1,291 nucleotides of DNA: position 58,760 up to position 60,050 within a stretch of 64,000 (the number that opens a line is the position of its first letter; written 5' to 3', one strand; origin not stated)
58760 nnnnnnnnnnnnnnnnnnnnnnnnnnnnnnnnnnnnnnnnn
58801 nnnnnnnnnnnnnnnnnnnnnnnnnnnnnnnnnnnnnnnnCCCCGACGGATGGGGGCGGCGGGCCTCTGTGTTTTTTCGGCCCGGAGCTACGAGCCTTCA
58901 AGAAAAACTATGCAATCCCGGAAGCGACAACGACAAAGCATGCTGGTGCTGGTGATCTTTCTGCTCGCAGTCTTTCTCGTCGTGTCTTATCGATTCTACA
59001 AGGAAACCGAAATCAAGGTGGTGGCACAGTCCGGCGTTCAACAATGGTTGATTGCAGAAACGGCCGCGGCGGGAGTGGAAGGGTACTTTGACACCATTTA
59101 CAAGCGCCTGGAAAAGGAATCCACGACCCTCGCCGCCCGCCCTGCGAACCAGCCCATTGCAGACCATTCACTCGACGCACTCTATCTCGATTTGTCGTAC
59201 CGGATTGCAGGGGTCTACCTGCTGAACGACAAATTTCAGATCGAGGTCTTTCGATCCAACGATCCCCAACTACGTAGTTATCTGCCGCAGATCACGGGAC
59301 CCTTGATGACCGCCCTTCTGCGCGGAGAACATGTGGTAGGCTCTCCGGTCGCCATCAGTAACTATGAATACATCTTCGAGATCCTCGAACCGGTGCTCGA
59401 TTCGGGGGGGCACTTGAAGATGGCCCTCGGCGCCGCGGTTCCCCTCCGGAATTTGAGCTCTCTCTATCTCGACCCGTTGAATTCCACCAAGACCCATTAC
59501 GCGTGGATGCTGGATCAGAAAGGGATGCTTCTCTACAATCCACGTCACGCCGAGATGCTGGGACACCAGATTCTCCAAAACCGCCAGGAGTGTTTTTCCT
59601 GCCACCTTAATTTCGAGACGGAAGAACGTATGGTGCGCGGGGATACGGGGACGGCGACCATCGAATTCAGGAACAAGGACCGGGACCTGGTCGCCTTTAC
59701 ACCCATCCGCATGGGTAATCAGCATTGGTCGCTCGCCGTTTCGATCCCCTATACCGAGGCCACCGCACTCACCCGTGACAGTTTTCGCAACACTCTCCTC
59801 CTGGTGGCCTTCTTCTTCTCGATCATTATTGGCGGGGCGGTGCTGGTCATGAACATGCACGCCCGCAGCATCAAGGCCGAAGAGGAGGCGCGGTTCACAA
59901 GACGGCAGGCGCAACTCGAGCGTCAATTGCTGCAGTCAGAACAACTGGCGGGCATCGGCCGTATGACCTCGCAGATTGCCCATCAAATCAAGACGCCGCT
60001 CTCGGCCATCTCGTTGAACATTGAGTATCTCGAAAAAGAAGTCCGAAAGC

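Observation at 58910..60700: Sensor histidine kinase whose periplasmic sensor domain carries a c-type heme-binding CXXCH motif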

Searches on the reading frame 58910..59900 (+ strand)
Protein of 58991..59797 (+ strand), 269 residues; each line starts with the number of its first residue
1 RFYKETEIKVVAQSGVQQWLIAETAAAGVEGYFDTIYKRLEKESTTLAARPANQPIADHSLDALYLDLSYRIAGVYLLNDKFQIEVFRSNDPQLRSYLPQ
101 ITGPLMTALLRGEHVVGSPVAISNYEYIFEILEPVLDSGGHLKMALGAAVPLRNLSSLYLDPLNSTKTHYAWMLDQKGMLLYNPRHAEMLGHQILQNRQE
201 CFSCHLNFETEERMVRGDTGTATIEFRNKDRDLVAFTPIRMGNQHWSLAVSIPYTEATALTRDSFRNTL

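Call 7: search_solved_structures(query=window:58910-59900:+, max_evalue=10, show_alignments=2)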
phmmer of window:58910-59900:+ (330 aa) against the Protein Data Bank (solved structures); distinct sequences matched with E-value up to 10: 3.
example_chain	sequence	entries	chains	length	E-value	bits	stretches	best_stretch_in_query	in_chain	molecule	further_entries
4h98_A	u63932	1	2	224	1.3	11.4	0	108-164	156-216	Dihydrofolate Reductase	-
3ro9_A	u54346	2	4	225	1.3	11.4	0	108-164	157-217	Strain CBS138 chromosome J complete sequence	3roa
3cse_A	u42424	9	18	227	1.4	11.4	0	108-164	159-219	Dihydrofolate reductase | Strain CBS138 chromosome J complete sequence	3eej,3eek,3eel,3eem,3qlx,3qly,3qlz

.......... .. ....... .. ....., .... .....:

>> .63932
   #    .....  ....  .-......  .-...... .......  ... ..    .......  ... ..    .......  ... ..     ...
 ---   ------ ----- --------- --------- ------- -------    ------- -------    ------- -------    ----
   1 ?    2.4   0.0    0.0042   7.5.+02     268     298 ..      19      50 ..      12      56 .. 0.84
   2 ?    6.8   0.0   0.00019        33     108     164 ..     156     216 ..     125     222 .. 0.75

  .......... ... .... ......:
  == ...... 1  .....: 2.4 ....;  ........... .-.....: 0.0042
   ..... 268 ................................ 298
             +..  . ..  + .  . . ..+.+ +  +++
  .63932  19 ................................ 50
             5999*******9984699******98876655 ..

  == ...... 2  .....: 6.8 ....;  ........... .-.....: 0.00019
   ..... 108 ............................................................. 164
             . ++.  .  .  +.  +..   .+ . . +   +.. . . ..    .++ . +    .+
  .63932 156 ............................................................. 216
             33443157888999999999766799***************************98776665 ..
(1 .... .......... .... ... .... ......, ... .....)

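Call 8: find_homologous_proteins(query=window:58910-59900:+, max_evalue=0.001)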
Query window:58910-59900:+: 4858 candidates shared short words with the query, none scored E <= 0.001.

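Call 17: search_protein_representatives(protein=window:58991-59797:+)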
Query: 269 residues. Proteins with E-value up to 0.001 (for the whole library): 471; up to 1e-10: 98; up to 1e-30: 1. The best 150 are listed.
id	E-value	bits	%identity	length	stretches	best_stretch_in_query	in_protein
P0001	1.4e-129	447.4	73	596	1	1-269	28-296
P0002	2.7e-23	99.1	30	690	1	10-269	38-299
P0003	6.9e-23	97.7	40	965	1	145-269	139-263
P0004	3.8e-22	95.3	28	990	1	3-269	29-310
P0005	9.2e-21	90.8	36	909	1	128-269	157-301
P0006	2.4e-20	89.4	40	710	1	149-267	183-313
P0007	5.6e-20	88.2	36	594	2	127-267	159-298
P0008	5.6e-20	88.2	39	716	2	150-266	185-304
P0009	3.1e-19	85.8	29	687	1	2-261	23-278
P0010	4.6e-18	81.9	36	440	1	115-266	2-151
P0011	7.6e-18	81.2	33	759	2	146-263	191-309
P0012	1.1e-17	80.7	30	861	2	144-258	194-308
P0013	3.9e-17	78.9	28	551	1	4-258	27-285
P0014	4.5e-17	78.7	27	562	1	4-262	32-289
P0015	4.9e-17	78.6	33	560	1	161-259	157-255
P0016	7.8e-17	77.9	36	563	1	152-266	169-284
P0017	2.0e-16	76.6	35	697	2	143-262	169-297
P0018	2.6e-16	76.2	29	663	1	129-264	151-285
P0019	4.0e-16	75.6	33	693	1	151-269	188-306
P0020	4.6e-16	75.4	32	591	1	141-266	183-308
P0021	5.3e-16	75.2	39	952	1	151-260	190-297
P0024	5.2e-15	71.9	25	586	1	8-266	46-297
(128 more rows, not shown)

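Call 28: search_solved_structures(query=A1, max_evalue=10, show_alignments=3)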
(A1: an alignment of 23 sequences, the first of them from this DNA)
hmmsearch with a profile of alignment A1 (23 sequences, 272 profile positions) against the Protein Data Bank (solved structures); distinct sequences matched with E-value up to 10: 25.
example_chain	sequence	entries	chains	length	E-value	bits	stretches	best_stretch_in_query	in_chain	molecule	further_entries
4jgq_A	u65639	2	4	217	1.9e-09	40.8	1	5-185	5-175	Sporulation kinase D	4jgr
4jgo_A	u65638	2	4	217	2.4e-09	40.4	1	5-185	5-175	Sporulation kinase D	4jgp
4wy9_A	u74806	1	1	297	2.6e-08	37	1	95-266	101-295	Putative MCP-type signal transduction protein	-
7w0w_A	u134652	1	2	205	5.4e-08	36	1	50-190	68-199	Methyl-accepting chemotaxis protein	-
5ere_A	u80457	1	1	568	3.1e-07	33.5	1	20-192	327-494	Extracellular ligand-binding receptor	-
3lif_A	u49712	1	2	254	9.4e-07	31.9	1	21-187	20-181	Putative diguanylate cyclase (GGDEF) with PAS/PAC domain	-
6iov_A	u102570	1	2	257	6.8e-06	29.1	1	112-191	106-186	Methyl-accepting chemotaxis (MCP) signaling domain protein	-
5ave_A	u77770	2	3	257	7e-06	29.1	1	112-191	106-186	Methyl-accepting chemotaxis (MCP) signaling domain protein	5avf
3c8c_A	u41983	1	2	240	7.3e-06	29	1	112-191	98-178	Methyl-accepting chemotaxis protein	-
6mni_A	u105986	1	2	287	9.7e-06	28.6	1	23-195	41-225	Methyl-accepting chemotaxis protein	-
6iop_A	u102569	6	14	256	5.5e-05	26.1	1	10-189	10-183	Methyl-accepting chemotaxis protein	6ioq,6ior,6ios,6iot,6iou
9heh_A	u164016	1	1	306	6.3e-05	25.9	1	132-190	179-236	Methyl-accepting chemotaxis protein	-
7psg_A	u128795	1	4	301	7.9e-05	25.6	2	130-191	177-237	Methyl-accepting chemotaxis protein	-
3lib_A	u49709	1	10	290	9e-05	25.4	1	17-196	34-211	Hypothetical sensory transduction histidine kinase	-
6pxy_A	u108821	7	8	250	0.00011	25.1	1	23-190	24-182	Putative methyl-accepting chemotaxis protein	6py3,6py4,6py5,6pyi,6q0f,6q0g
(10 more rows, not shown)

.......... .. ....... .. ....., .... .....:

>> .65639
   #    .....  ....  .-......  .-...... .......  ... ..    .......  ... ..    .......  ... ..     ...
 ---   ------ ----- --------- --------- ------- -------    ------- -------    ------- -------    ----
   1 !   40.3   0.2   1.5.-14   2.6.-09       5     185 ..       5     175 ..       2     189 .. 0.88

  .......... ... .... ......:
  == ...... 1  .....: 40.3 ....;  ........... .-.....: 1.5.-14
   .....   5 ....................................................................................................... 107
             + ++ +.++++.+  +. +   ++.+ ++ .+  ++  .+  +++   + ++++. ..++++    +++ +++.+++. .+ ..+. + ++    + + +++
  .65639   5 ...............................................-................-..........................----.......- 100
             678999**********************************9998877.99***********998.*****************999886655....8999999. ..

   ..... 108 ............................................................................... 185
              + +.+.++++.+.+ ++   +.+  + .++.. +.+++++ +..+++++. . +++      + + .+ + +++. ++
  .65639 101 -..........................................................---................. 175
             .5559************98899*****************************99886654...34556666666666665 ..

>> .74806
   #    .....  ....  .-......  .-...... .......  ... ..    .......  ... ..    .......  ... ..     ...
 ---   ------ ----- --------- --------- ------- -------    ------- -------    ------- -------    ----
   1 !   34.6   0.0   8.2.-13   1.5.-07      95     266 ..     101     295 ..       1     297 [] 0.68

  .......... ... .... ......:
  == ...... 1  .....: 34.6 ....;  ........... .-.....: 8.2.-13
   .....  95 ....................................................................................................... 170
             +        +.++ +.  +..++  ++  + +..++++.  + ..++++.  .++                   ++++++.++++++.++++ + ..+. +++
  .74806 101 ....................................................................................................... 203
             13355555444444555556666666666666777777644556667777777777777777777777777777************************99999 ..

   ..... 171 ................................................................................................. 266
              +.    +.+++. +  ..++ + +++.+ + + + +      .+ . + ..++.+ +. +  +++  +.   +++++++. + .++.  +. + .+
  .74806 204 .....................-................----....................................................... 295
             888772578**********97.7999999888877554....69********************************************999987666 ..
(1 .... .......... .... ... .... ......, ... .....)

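Call 29: search_protein_families(library=pfam, alignment_id=A1, max_evalue=1)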
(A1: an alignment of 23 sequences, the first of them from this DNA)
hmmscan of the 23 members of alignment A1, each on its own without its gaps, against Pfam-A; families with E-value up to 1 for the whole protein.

A. member 1, seq(269 aa): 1 family
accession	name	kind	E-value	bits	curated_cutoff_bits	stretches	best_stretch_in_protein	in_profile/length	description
PF02743.24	dCache_1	-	1.7e-06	28.2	45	1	17-251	10-240/240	Cache domain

B. families by the number of members that match (of 23 scanned): 25 families
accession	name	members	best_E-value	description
PF02743.24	dCache_1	23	9.4e-22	Cache domain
PF08269.17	dCache_2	12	3.4e-07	Cache domain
PF17201.10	Cache_3-Cache_2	10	6.6e-07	Cache 3/Cache 2 fusion domain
PF17200.10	sCache_2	10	2e-06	Single Cache domain 2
PF22673.2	MCP-like_PDC_1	2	0.012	Methyl-accepting chemotaxis protein-like, first PDC sensor domain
PF03924.19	CHASE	2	0.17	CHASE domain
PF22309.2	HK-GC-Chemotax_sensor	1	2.3e-07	HK/GC/Chemotaxis protein-like, sensor domain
PF16736.11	sCache_like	1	0.00062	Single Cache-like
PF13185.12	GAF_2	1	0.011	GAF domain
PF07745.19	Glyco_hydro_53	1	0.012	Glycosyl hydrolase family 53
PF22745.1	Nlig-Ia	1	0.016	DNA ligase-like, N-terminal NAD+-binding domain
PF21274.3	Rng_hyd_C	1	0.019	Aromatic-ring hydroxylase, C-terminal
PF10006.14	DUF2249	1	0.053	Uncharacterized conserved protein (DUF2249)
PF13426.13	PAS_9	1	0.055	PAS domain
PF00571.33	CBS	1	0.058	CBS domain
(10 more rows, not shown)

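Call 30: find_homologous_proteins(query=A1, max_evalue=0.00001)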
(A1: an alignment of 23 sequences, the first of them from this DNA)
Query A1 (23 sequences) (269 aa, profile of the alignment): 2 proteins with E <= 0.00001 among 8000 candidates.
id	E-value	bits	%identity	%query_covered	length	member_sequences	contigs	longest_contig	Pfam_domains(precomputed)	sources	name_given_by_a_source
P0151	1.5e-25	108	34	12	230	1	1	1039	PF02743.25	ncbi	ncbi:MAG: cache domain-containing protein, partial [Thermodesulfobacteriota bacterium]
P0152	1.5e-23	102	28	40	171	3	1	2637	-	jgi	jgi:hypothetical protein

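Call 34: search_protein_families(library=pfam, alignment_id=A2, max_evalue=0.0001)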
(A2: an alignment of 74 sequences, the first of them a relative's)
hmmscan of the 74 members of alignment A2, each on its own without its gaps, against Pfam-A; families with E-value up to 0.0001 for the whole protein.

A. member 1, P0001 (596 aa): 3 families
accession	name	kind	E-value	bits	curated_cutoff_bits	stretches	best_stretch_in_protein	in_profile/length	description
PF02518.31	HATPase_c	-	2.7e-24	86.2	26.4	1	477-580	2-109/111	Histidine kinase-, DNA gyrase B-, and HSP90-like ATPase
PF00512.31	HisKA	-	1.7e-11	44.4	26.9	1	350-424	3-63/66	His Kinase A (phospho-acceptor) domain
PF02743.24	dCache_1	-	2.5e-06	27.6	45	1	153-221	126-184/240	Cache domain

B. families by the number of members that match (of 74 scanned): 28 families (the first 25 are shown)
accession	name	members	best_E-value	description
PF02518.31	HATPase_c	66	4.4e-30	Histidine kinase-, DNA gyrase B-, and HSP90-like ATPase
PF00512.31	HisKA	61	1.4e-15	His Kinase A (phospho-acceptor) domain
PF02743.24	dCache_1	58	8e-25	Cache domain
PF08448.16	PAS_4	26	6.7e-45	PAS fold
PF13426.13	PAS_9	25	4.3e-51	PAS domain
PF00989.32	PAS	23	2.3e-44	PAS fold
PF13188.13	PAS_8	21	1.3e-30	PAS domain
PF08447.18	PAS_3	12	9.3e-39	PAS fold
PF14501.12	HATPase_c_5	10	9e-08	GHKL domain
PF08269.17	dCache_2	9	1.4e-07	Cache domain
PF17201.10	Cache_3-Cache_2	8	2e-10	Cache 3/Cache 2 fusion domain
PF17200.10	sCache_2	8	6.8e-08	Single Cache domain 2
PF13581.12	HATPase_c_2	5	2.5e-07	Histidine kinase-like ATPase domain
PF00072.30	Response_reg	4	1.4e-28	Response regulator receiver domain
PF13589.12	HATPase_c_3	4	6.5e-06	Histidine kinase-, DNA gyrase B-, and HSP90-like ATPase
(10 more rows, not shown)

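Call 35: predict_structure(alignment_id=A1)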
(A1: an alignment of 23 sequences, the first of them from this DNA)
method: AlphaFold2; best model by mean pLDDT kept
length: 269 residues; sequences in the alignment: 23
mean_pLDDT: 91.7   pTM: 0.88
mean pLDDT of the five models: 91.7, 90.9, 90.5, 90.5, 89.9
residues with pLDDT >= 90: 200; 70-90: 68; 50-70: 1; < 50: 0
segments of 3 or more residues with pLDDT < 50: none
pLDDT, mean of each block of 10 residues (from residue 1): 90 95 97 96 94 76 95 95 93 89 91 93 89 96 96 94 84 96 92 87 90 97 90 96 93 90 79
secondary structure, 60 per line:
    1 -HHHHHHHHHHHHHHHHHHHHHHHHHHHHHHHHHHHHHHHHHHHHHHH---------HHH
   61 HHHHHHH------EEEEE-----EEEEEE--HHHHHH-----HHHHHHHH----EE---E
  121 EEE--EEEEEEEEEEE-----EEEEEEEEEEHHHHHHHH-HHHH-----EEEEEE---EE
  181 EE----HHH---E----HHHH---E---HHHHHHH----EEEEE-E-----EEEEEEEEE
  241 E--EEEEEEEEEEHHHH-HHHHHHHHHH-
elements in order: H2-48 H58-67 E74-78 E84-89 H92-97 H103-110 E120-123 E126-136 E142-151 H152-159 H161-164 E170-175 E179-182 H198-201 H209-215 E220-224 E232-241 E244-253 H254-257 H259-268

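Call 39: find_encoding_contigs(protein=P0001, flank=10000)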
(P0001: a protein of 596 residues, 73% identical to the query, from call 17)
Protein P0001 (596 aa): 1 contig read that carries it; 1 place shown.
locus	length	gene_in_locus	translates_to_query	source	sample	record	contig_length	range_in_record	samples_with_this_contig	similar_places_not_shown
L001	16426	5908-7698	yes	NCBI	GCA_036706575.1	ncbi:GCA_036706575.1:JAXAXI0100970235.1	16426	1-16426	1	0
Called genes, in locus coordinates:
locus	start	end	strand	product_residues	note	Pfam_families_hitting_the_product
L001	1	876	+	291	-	?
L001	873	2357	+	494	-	PF01578:Cytochrom_C_asm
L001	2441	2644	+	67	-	-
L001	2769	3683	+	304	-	PF01545:Cation_efflux, PF16916:ZT_dimer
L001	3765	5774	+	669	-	PF03264:Cytochrom_NNT (faint), PF09699:Paired_CXXCH_1 (faint), PF14522:Cytochrome_C7 (faint), PF14537:Cytochrom_c3_2 (faint), PF22113:Mtrc-MtrF_II-IV_dom, PF01292:Ni_hydr_CYTB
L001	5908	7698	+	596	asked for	PF02743:dCache_1 (weak), PF00512:HisKA, PF02518:HATPase_c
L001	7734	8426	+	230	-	PF01292:Ni_hydr_CYTB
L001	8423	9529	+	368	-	PF02085:Cytochrom_CIII (faint), PF03264:Cytochrom_NNT (faint), PF09699:Paired_CXXCH_1 (faint), PF14537:Cytochrom_c3_2 (faint), PF22113:Mtrc-MtrF_II-IV_dom (faint), PF14522:Cytochrome_C7 (weak)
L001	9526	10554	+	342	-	PF01292:Ni_hydr_CYTB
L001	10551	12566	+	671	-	PF03264:Cytochrom_NNT (weak), PF14522:Cytochrome_C7 (faint), PF14537:Cytochrom_c3_2 (faint), PF02085:Cytochrom_CIII (faint), PF22113:Mtrc-MtrF_II-IV_dom (weak)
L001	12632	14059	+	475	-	PF00072:Response_reg, PF00158:Sigma54_activat, PF14532:Sigma54_activ_2, PF07728:AAA_5 (weak), PF25601:AAA_lid_14, PF02954:HTH_8 (weak)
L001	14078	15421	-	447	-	PF14238:DUF4340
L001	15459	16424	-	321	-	?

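Call 40: fold_search(model_id=the predicted structure, library=pdb)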
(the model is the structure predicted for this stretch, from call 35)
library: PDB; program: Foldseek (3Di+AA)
matches with E <= 10: 1715; with E <= 0.001: 162
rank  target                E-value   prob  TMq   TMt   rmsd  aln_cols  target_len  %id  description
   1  5ltx_B                2.2e-13  1.00  0.70  0.79   3.7       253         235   19  LIGAND BINDING DOMAIN OF PSEUDOMONAS AERUGINOSA PAO1 AMINO ACID CHEMORECEPTOR PCTA IN COMPLEX WITH L-MET (released 2017-09-20)
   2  5t65_B                9.1e-13  1.00  0.68  0.75   4.2       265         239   18  LIGAND BINDING DOMAIN OF PSEUDOMONAS AERUGINOSA PAO1 AMINO ACID CHEMORECEPTOR PCTA IN COMPLEX WITH L-ILE (released 2017-09-13)
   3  5t7m_A                1.2e-12  1.00  0.68  0.75   4.2       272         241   18  LIGAND BINDING DOMAIN OF PSEUDOMONAS AERUGINOSA PAO1 AMINO ACID CHEMORECEPTOR PCTA IN COMPLEX WITH L-TRP (released 2017-09-20)
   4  9kpj                  1.4e-12  1.00  0.70  0.70   5.2       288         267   13  Crystal structure of Helicobacter pylori chemoreceptor TlpA ligand-binding domain in complex with indole (released 2025-10-22)
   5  6e09_A                1.9e-12  1.00  0.61  0.63   6.1       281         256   14  Crystal Structure of Helicobacter pylori TlpA Chemoreceptor Ligand Binding Domain (released 2018-09-12)
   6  5ltx_A                2.0e-12  1.00  0.67  0.73   4.4       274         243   19  LIGAND BINDING DOMAIN OF PSEUDOMONAS AERUGINOSA PAO1 AMINO ACID CHEMORECEPTOR PCTA IN COMPLEX WITH L-MET (released 2017-09-20)
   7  5ltv_D                3.3e-12  1.00  0.60  0.71   5.5       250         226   18  LIGAND BINDING DOMAIN OF PSEUDOMONAS AERUGINOSA PAO1 AMINO ACID CHEMORECPETOR PCTC IN COMPLEX WITH GABA (released 2017-09-20)
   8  6e0a_A                3.7e-12  1.00  0.66  0.68   5.1       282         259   13  Crystal Structure of Helicobacter pylori TlpA Chemoreceptor Ligand Binding Domain (released 2018-09-12)
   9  5t7m_B                4.2e-12  1.00  0.66  0.74   4.6       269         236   18  LIGAND BINDING DOMAIN OF PSEUDOMONAS AERUGINOSA PAO1 AMINO ACID CHEMORECEPTOR PCTA IN COMPLEX WITH L-TRP (released 2017-09-20)
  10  6e0a_B                4.7e-12  1.00  0.68  0.69   5.0       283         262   13  Crystal Structure of Helicobacter pylori TlpA Chemoreceptor Ligand Binding Domain (released 2018-09-12)
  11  6e09_C                5.0e-12  1.00  0.66  0.69   5.3       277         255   14  Crystal Structure of Helicobacter pylori TlpA Chemoreceptor Ligand Binding Domain (released 2018-09-12)
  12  9heh                  5.7e-12  1.00  0.67  0.64   6.5       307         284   13  Structure of the ligand binding domain of the chemoreceptor MkcA (DSOMK10_RS0100305) of Dickeya solani MK10 in complex w (released 2025-08-06)
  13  5t65_A                6.8e-12  1.00  0.65  0.72   4.4       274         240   17  LIGAND BINDING DOMAIN OF PSEUDOMONAS AERUGINOSA PAO1 AMINO ACID CHEMORECEPTOR PCTA IN COMPLEX WITH L-ILE (released 2017-09-13)
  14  5lto_B                9.8e-12  1.00  0.65  0.71   5.2       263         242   16  Ligand binding domain of Pseudomonas aeruginosa PAO1 amino acid chemoreceptors PctB in complex with L-Gln (released 2017-09-20)
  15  4wy9                  1.1e-11  1.00  0.72  0.68   4.0       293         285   12  Crystal structure of the periplasmic sensory domain of the Campylobacter jejuni chemoreceptor Tlp1 (released 2016-03-09)
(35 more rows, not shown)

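Call 51: list_cluster_members(proteins=[P0002, P0003, P0004, P0005, P0006, P0007, P0008, P0009, P0011, P0013])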
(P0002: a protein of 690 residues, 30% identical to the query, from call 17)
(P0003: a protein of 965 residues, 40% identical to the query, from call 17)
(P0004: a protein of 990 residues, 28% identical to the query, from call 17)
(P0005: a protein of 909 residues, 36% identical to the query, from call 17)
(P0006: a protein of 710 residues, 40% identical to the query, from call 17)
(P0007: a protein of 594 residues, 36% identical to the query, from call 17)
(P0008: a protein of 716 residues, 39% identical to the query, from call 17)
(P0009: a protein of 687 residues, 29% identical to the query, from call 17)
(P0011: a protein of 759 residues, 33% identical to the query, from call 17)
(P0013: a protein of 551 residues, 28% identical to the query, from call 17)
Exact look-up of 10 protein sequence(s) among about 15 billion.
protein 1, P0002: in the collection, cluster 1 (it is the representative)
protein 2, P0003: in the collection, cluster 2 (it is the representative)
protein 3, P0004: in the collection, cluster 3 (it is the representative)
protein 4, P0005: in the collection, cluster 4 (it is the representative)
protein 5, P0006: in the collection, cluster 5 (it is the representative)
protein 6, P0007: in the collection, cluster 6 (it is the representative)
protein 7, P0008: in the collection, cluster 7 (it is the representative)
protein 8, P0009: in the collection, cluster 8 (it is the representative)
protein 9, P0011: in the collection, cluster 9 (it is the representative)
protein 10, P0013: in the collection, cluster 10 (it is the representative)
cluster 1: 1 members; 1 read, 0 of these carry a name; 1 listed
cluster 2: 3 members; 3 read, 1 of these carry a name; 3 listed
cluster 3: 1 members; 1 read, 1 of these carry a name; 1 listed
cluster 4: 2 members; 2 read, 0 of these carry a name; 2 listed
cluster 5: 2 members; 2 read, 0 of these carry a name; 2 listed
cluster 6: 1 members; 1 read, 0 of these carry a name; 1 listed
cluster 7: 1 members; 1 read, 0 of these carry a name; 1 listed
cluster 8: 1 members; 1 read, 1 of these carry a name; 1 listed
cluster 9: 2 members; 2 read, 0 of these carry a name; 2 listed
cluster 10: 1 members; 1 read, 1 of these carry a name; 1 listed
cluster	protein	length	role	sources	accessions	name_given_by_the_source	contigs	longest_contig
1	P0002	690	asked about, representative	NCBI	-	-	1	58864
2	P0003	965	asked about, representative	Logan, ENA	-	-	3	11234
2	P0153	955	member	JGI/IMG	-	PAS domain S-box-containing protein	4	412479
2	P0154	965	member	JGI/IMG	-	-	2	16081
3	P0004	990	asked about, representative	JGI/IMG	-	PAS domain S-box-containing protein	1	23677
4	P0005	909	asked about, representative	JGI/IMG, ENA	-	-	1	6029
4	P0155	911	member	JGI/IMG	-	-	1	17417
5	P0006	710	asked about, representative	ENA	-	-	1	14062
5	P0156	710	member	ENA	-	-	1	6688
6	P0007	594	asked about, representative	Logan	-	-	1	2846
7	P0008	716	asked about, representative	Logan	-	-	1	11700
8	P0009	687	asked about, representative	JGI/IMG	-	PAS domain S-box-containing protein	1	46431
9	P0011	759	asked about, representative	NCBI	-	-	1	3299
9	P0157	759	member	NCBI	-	-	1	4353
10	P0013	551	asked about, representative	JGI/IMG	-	signal transduction histidine kinase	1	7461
